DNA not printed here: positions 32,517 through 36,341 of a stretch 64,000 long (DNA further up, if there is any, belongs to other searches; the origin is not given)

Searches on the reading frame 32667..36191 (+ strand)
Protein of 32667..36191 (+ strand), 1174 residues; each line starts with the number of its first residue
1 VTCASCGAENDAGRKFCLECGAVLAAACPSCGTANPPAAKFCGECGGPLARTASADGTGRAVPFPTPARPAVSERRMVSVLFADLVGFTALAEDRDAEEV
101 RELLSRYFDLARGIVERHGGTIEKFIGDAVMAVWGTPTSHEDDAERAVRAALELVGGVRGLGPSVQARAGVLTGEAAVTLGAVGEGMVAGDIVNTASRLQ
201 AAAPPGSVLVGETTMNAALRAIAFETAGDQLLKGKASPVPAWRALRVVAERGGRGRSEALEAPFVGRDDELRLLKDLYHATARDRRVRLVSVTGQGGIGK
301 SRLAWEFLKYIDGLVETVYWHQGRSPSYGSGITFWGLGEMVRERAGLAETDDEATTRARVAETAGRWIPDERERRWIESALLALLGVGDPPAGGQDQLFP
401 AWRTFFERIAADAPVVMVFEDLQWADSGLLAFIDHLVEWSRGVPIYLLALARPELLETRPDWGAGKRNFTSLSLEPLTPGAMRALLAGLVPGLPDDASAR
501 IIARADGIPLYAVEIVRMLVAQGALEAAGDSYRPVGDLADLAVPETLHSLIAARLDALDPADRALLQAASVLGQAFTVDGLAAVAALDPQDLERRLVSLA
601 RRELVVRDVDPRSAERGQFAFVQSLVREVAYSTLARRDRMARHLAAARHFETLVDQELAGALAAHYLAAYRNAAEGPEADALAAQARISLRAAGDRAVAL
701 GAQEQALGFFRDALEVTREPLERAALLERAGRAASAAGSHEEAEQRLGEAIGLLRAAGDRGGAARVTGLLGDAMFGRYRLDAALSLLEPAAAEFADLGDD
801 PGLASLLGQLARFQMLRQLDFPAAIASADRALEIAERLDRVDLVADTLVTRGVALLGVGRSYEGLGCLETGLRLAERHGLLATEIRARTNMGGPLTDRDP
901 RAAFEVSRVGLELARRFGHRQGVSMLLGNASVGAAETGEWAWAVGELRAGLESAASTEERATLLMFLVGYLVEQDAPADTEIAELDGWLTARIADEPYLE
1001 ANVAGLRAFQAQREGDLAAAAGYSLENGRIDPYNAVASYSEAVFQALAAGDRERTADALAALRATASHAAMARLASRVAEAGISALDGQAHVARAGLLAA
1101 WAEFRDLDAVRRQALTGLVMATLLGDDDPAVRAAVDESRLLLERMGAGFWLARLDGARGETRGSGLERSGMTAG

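Call 70: search_protein_families(library=pfam, proteins=[window:32667-36191:+])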
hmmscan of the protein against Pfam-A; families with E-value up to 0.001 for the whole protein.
window:32667-36191:+ (1174 aa): 6 families
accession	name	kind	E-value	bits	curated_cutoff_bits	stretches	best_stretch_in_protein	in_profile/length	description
PF13191.12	AAA_16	-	1.6e-20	74.7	32.6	1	263-438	1-157/167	AAA ATPase domain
PF00211.25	Guanylate_cyc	-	6.5e-18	65.4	21.9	1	76-236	7-174/183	Adenylate and Guanylate cyclase catalytic domain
PF12773.13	DZR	-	1.1e-10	42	27.3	1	3-46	1-45/45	Double zinc ribbon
PF13240.11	Zn_Ribbon_1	-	3.5e-10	39.8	25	2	3-23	2-22/23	zinc-ribbon domain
PF24463.1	DUF7577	-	6.2e-10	39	28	1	27-49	4-26/27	Domain of unknown function (DUF7577)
PF13248.11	Zn_ribbon_3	-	1.8e-05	24.4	27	0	27-49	4-26/26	zinc-ribbon domain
